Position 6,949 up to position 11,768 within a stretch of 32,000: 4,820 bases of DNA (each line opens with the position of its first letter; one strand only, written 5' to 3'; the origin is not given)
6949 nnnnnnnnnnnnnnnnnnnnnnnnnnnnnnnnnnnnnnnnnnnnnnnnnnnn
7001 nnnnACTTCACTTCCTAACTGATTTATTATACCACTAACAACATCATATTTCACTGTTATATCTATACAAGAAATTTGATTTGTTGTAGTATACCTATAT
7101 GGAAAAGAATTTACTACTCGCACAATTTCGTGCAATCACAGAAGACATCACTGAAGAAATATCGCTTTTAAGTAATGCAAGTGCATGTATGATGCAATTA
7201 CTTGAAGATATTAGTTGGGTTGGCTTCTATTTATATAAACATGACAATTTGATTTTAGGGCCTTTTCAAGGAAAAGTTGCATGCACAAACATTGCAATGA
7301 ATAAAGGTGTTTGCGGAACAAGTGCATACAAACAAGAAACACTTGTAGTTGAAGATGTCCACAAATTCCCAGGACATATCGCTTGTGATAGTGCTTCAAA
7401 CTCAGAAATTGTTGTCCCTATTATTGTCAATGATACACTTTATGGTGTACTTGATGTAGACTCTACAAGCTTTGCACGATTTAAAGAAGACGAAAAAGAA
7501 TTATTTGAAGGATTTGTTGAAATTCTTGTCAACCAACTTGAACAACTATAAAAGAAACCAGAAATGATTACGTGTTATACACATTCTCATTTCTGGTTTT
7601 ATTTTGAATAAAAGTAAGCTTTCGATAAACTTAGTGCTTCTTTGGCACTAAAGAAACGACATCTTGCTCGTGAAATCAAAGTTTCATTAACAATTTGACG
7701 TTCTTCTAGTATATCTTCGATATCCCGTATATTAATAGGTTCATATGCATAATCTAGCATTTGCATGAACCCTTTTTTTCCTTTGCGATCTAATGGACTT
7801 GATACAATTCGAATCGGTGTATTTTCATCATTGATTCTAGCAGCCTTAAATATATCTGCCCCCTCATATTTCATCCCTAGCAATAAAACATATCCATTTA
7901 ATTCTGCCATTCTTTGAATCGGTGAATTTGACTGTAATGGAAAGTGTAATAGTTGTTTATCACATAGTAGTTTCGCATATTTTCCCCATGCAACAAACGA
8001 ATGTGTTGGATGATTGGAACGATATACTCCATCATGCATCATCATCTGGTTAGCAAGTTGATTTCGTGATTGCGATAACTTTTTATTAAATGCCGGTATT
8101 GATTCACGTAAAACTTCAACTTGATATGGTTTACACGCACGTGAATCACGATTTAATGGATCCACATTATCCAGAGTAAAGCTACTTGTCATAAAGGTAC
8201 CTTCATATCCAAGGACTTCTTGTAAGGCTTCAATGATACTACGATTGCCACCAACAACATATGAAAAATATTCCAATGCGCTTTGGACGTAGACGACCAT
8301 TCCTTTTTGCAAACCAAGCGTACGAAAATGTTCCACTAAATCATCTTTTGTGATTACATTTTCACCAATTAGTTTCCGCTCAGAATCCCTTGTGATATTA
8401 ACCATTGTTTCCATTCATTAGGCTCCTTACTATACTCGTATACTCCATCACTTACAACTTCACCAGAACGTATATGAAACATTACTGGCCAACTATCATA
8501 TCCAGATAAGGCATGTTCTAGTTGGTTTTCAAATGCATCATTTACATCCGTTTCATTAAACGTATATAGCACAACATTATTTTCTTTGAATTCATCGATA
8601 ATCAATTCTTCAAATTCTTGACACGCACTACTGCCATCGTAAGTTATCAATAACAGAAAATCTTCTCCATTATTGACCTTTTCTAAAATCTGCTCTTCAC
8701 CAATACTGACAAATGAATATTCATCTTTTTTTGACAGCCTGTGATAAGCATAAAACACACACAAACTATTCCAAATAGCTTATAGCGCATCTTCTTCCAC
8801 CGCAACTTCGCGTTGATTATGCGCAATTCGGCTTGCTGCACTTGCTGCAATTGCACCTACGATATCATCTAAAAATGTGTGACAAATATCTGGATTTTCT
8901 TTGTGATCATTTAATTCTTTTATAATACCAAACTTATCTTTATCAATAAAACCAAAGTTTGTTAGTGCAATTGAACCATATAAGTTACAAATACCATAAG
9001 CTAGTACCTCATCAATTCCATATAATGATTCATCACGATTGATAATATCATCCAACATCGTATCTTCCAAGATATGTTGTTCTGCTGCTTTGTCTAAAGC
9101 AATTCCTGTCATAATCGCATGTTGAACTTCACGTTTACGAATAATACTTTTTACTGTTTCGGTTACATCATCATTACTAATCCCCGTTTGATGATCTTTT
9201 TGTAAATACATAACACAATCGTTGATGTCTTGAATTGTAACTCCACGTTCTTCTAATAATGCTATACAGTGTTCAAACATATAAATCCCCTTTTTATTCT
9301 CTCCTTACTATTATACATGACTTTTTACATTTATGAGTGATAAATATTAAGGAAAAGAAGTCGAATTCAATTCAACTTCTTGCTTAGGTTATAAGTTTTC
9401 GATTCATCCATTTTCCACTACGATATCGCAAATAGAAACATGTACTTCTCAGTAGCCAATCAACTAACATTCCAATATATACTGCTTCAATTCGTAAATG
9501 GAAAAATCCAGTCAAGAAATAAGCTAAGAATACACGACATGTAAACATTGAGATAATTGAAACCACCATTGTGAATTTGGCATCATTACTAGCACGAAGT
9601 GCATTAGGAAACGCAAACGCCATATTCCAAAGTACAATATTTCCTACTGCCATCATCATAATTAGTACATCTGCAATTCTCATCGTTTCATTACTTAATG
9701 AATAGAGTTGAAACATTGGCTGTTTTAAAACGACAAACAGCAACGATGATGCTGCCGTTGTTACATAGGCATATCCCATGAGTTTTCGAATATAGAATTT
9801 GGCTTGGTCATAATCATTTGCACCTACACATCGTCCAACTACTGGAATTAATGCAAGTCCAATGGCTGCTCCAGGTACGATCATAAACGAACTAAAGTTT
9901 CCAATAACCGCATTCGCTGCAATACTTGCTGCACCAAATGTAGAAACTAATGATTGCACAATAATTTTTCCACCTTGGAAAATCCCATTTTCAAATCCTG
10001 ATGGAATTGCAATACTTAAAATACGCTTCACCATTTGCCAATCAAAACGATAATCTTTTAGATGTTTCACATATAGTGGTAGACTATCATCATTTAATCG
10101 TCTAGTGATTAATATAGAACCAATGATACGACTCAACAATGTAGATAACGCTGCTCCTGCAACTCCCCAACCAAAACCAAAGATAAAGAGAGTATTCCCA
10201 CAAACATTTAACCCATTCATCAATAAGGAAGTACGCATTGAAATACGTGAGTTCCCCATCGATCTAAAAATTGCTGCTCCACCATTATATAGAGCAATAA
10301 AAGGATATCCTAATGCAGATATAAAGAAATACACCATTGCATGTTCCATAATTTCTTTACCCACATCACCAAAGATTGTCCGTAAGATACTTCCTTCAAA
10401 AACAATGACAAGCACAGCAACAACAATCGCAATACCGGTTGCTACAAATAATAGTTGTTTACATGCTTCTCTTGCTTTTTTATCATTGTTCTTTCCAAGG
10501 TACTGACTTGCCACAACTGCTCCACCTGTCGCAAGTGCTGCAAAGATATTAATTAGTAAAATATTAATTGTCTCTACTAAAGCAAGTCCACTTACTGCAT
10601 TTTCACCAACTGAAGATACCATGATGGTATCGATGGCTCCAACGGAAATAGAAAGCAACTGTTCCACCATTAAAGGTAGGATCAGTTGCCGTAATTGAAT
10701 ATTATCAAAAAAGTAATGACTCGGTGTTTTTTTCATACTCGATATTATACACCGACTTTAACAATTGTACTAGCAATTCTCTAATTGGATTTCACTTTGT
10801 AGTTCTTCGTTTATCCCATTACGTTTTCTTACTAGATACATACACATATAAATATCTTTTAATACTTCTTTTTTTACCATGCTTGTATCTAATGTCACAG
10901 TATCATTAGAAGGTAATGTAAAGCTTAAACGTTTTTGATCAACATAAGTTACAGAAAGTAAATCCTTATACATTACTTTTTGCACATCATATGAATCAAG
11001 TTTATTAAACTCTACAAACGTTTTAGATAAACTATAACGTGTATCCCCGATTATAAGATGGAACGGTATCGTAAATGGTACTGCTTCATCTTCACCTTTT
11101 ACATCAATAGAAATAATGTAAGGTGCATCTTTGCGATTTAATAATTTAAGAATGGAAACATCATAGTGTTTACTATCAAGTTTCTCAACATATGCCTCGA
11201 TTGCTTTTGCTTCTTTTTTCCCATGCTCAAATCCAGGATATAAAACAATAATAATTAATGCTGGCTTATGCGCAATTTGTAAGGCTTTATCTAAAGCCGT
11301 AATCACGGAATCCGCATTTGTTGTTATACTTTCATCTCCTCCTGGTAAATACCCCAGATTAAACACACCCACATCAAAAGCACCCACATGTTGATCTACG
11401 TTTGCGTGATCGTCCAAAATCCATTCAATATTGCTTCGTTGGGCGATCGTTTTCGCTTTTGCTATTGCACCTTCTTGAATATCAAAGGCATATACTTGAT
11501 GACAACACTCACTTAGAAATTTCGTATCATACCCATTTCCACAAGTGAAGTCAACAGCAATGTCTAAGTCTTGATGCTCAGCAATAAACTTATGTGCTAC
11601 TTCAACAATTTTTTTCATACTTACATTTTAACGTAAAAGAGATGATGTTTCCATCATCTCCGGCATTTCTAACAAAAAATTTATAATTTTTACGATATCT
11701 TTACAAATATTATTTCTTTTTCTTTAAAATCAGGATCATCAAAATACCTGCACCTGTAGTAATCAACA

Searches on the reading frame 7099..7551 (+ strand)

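Call 43: search_protein_families(library=pfam, proteins=[window:7099-7551:+], max_evalue=0.001)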
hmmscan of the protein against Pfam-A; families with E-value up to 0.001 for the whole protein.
window:7099-7551:+ (150 aa): 3 families
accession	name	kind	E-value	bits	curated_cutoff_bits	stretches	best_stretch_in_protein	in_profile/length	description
PF01590.32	GAF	-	4.2e-12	47.2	22.4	1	12-143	4-129/133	GAF domain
PF13185.12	GAF_2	-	2.1e-08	34.9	28.6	1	39-141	20-129/136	GAF domain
PF13492.12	GAF_3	-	0.00037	21.3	27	1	24-149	5-129/129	GAF domain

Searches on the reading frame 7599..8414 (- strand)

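Call 6: search_protein_families(library=pfam, proteins=[window:7599-8414:-])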
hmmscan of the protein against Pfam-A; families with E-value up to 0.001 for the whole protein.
window:7599-8414:- (271 aa): 1 family
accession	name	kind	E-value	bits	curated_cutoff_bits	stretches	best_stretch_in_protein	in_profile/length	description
PF02522.19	Antibiotic_NAT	-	6.4e-38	131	25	1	43-268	2-231/232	Aminoglycoside 3-N-acetyltransferase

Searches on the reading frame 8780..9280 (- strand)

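Call 6: search_protein_families(library=pfam, proteins=[window:8780-9280:-])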
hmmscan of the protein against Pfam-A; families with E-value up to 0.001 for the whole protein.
window:8780-9280:- (166 aa): 1 family
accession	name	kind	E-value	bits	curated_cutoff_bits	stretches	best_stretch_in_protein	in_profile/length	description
PF04608.18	PgpA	-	6.9e-17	62.1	28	1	40-154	30-141/141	Phosphatidylglycerophosphatase A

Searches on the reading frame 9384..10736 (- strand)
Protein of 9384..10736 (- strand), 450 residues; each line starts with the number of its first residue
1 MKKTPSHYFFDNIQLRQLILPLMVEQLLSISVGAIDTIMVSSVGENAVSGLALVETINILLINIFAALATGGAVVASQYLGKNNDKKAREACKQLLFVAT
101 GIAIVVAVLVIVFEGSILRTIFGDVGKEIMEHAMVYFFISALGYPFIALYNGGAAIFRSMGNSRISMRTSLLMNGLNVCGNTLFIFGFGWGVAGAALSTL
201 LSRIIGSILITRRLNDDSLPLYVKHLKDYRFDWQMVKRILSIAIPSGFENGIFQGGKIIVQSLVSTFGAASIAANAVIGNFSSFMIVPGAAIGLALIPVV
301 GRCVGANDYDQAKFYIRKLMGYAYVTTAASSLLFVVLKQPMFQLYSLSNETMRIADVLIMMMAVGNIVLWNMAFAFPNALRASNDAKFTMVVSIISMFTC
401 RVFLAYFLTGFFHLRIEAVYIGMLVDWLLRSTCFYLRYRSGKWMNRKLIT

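Call 6: search_protein_families(library=pfam, proteins=[window:9384-10736:-])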
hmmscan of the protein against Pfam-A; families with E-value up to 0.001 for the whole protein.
window:9384-10736:- (450 aa): 1 family
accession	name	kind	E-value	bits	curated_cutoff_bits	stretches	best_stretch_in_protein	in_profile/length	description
PF01554.23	MatE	-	1.4e-45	155.4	24.9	2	21-181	1-159/161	MatE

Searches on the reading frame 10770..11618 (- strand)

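Call 6: search_protein_families(library=pfam, proteins=[window:10770-11618:-])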
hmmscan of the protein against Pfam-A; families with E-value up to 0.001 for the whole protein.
window:10770-11618:- (282 aa): 5 families
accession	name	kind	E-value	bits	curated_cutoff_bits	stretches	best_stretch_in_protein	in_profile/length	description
PF06962.18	rRNA_methylase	-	3.5e-35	121.3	22.7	1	42-169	1-133/137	Putative rRNA methylase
PF13649.12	Methyltransf_25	-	1.9e-08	35.3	27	1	22-91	2-77/97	Methyltransferase domain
PF08241.18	Methyltransf_11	-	1.6e-05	25.9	21.2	1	23-85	2-65/95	Methyltransferase domain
PF13847.12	Methyltransf_31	-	1.6e-05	25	27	1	21-87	7-81/145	Methyltransferase domain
PF13679.12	Methyltransf_32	-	0.00015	22.2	27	1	3-65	11-80/143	Methyltransferase domain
